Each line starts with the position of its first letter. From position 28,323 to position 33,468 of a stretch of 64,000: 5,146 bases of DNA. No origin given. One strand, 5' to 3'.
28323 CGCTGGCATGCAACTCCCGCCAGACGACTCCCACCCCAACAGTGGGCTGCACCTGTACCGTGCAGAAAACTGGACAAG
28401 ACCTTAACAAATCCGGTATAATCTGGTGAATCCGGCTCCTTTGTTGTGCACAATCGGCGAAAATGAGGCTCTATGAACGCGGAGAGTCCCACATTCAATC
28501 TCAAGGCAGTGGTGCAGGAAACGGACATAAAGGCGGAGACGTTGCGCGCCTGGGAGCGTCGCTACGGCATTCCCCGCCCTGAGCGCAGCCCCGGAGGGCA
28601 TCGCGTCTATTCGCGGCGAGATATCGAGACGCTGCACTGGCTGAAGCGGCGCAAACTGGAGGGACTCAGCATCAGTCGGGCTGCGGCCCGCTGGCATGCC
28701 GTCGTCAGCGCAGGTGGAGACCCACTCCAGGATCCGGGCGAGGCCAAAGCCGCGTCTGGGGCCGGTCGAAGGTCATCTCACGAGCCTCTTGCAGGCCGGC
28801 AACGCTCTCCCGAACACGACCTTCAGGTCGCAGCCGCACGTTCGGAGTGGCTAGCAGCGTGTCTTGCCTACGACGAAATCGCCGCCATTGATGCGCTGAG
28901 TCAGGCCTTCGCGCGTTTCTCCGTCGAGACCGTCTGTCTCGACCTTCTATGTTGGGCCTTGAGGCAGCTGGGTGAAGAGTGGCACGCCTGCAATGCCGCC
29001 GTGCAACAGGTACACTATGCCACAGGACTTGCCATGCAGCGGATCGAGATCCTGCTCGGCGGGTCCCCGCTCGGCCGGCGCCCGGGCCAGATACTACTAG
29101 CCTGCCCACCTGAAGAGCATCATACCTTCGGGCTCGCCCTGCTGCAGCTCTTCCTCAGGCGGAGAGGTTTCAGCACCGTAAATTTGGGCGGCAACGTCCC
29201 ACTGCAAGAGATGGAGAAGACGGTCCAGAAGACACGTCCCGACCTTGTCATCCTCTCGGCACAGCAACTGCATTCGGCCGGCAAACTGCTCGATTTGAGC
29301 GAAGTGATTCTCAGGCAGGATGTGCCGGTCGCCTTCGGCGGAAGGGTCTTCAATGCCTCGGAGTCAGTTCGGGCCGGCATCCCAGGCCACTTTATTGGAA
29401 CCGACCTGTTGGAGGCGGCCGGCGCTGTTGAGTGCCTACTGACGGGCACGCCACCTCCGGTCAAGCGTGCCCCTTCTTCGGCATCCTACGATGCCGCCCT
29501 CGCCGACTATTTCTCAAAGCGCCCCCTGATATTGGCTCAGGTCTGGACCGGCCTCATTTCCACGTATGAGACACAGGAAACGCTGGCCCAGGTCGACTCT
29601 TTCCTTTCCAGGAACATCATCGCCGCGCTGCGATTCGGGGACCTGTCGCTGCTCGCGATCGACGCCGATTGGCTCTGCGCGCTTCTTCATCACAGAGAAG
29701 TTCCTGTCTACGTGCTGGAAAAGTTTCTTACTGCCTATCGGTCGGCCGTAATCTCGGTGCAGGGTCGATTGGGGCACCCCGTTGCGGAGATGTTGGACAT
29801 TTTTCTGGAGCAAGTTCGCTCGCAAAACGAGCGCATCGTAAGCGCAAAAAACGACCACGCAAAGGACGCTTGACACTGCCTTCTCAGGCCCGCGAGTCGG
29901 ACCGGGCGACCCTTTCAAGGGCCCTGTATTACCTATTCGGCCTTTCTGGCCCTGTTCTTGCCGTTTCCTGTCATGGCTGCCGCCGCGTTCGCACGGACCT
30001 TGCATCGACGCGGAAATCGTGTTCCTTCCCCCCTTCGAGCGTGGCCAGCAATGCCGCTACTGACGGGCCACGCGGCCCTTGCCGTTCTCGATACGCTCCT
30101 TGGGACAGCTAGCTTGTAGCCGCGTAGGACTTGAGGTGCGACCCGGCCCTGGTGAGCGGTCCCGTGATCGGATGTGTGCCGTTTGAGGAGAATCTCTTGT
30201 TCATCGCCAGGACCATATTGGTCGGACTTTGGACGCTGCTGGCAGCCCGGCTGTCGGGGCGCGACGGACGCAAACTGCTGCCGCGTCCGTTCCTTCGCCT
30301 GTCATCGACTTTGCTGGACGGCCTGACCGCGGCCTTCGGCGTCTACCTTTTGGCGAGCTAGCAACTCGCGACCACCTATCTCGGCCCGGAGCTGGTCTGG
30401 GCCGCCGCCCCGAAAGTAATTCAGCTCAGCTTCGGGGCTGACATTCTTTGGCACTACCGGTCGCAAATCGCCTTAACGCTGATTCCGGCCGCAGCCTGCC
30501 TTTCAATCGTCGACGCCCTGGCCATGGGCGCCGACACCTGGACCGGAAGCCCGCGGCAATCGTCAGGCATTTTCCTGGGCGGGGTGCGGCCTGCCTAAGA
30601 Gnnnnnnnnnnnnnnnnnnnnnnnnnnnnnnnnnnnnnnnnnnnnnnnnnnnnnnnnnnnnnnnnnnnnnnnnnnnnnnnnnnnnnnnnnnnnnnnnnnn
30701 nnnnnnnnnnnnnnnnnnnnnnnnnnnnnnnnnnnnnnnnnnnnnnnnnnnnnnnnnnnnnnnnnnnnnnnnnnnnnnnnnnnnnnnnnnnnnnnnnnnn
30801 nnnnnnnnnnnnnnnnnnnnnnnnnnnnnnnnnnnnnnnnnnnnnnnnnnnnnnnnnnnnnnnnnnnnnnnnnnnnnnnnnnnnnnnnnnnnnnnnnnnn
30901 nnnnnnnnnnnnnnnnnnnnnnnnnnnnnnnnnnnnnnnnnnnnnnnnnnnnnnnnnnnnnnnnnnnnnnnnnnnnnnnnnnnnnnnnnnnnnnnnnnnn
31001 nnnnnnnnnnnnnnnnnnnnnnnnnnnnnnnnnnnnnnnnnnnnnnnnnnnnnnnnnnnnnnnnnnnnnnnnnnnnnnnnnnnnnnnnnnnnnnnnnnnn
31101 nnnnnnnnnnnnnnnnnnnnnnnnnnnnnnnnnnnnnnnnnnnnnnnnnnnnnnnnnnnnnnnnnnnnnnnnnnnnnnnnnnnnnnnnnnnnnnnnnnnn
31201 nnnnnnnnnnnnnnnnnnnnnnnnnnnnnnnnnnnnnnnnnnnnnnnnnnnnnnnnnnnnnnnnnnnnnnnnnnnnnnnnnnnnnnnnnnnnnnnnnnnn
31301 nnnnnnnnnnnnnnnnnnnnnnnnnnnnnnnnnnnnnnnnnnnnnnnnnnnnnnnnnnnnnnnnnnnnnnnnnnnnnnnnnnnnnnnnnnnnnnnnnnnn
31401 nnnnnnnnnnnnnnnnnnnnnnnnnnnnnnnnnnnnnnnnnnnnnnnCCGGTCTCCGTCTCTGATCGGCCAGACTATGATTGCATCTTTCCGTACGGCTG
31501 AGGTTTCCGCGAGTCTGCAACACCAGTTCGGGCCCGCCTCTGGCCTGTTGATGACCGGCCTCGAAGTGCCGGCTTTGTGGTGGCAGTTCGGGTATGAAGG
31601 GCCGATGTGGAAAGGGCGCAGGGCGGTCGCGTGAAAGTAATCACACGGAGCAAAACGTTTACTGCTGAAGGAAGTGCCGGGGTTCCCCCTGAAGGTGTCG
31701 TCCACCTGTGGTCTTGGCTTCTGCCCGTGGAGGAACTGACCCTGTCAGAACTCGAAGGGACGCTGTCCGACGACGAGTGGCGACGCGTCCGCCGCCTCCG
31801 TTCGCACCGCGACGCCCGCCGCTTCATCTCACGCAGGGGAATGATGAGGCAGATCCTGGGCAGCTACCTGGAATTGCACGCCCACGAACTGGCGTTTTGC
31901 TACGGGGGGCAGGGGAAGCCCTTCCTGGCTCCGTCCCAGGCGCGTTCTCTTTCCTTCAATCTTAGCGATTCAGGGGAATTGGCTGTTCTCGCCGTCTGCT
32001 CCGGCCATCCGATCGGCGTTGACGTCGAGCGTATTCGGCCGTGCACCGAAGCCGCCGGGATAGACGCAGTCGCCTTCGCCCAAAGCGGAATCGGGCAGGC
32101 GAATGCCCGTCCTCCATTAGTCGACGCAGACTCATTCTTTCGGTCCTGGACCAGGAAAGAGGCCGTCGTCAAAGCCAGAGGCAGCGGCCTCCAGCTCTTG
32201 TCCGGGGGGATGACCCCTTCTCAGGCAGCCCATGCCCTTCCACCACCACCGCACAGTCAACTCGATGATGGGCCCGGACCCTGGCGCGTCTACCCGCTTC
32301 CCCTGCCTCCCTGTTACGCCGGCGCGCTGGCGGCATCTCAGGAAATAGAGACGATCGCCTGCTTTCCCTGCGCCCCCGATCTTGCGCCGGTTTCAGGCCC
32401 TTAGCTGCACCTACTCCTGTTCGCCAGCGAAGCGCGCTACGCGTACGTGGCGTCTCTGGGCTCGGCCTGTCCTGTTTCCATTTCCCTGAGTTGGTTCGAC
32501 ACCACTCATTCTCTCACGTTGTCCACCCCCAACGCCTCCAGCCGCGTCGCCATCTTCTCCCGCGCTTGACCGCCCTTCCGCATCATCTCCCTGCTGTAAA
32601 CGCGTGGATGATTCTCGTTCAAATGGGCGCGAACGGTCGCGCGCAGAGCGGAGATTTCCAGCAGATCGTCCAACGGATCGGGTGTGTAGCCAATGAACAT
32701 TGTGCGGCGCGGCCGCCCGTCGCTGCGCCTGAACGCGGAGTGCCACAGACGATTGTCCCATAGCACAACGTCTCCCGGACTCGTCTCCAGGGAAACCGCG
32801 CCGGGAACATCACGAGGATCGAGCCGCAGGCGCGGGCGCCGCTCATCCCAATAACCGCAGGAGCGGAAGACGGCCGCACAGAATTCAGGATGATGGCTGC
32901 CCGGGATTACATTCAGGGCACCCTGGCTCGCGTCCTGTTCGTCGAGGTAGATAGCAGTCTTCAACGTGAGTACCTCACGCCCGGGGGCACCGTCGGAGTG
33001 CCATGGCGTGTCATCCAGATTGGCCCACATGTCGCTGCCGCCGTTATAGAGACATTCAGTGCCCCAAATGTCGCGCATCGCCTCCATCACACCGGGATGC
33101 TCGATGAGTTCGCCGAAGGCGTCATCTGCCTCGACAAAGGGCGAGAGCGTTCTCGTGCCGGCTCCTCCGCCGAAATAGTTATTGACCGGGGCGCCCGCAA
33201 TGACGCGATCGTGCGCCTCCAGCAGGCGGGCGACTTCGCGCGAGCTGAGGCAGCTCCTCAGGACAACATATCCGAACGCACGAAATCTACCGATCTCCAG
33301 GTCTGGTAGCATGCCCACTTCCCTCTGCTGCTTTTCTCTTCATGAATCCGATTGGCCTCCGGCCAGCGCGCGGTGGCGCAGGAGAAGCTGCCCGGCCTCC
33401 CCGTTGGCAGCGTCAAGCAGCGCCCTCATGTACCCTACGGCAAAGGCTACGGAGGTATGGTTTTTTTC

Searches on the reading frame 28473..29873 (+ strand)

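Call 17: search_protein_families(library=pfam, proteins=[window:28473-29873:+], max_evalue=0.001)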
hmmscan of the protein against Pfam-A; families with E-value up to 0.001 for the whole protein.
window:28473-29873:+ (466 aa): 4 families
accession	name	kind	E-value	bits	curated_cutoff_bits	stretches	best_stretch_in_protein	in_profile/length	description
PF02310.24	B12-binding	-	6.8e-13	48.9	32.1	1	206-300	2-100/121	B12 binding domain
PF13411.12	MerR_1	-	1.2e-11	44.9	21.6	1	9-70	2-62/69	MerR HTH family regulatory protein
PF00376.29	MerR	-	7.1e-09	35.8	28.2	1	13-46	5-38/38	MerR family regulatory protein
PF02607.22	B12-binding_2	-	6e-07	30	23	1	126-194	5-73/74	B12 binding domain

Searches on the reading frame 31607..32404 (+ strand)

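Call 92: search_protein_families(library=pfam, proteins=[window:31607-32404:+], max_evalue=0.00001)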
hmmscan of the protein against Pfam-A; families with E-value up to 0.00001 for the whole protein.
window:31607-32404:+ (265 aa): 2 families
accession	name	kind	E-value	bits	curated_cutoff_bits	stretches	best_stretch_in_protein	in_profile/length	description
PF01648.25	ACPS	-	4.8e-10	39.9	25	1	135-197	1-67/111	4'-phosphopantetheinyl transferase superfamily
PF22624.1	AASDHPPT_N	-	2.1e-09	38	27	1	52-130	16-97/100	4'-phosphopantetheinyl transferase, N-terminal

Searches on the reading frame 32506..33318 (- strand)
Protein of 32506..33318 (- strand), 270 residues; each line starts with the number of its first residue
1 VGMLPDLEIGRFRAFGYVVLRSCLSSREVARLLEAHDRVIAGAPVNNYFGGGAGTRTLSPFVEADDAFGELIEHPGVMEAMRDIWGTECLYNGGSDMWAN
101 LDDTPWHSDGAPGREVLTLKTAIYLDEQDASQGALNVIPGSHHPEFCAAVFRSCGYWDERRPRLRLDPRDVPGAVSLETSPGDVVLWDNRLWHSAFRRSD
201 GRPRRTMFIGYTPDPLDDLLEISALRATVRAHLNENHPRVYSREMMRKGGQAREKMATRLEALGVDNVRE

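Call 92: search_protein_families(library=pfam, proteins=[window:32506-33318:-], max_evalue=0.00001)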
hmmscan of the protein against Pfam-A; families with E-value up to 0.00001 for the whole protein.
window:32506-33318:- (270 aa): 1 family
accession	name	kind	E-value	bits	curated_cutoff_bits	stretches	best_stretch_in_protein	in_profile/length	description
PF05721.19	PhyH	-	8.2e-19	69.2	22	1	12-205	1-212/213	Phytanoyl-CoA dioxygenase (PhyH)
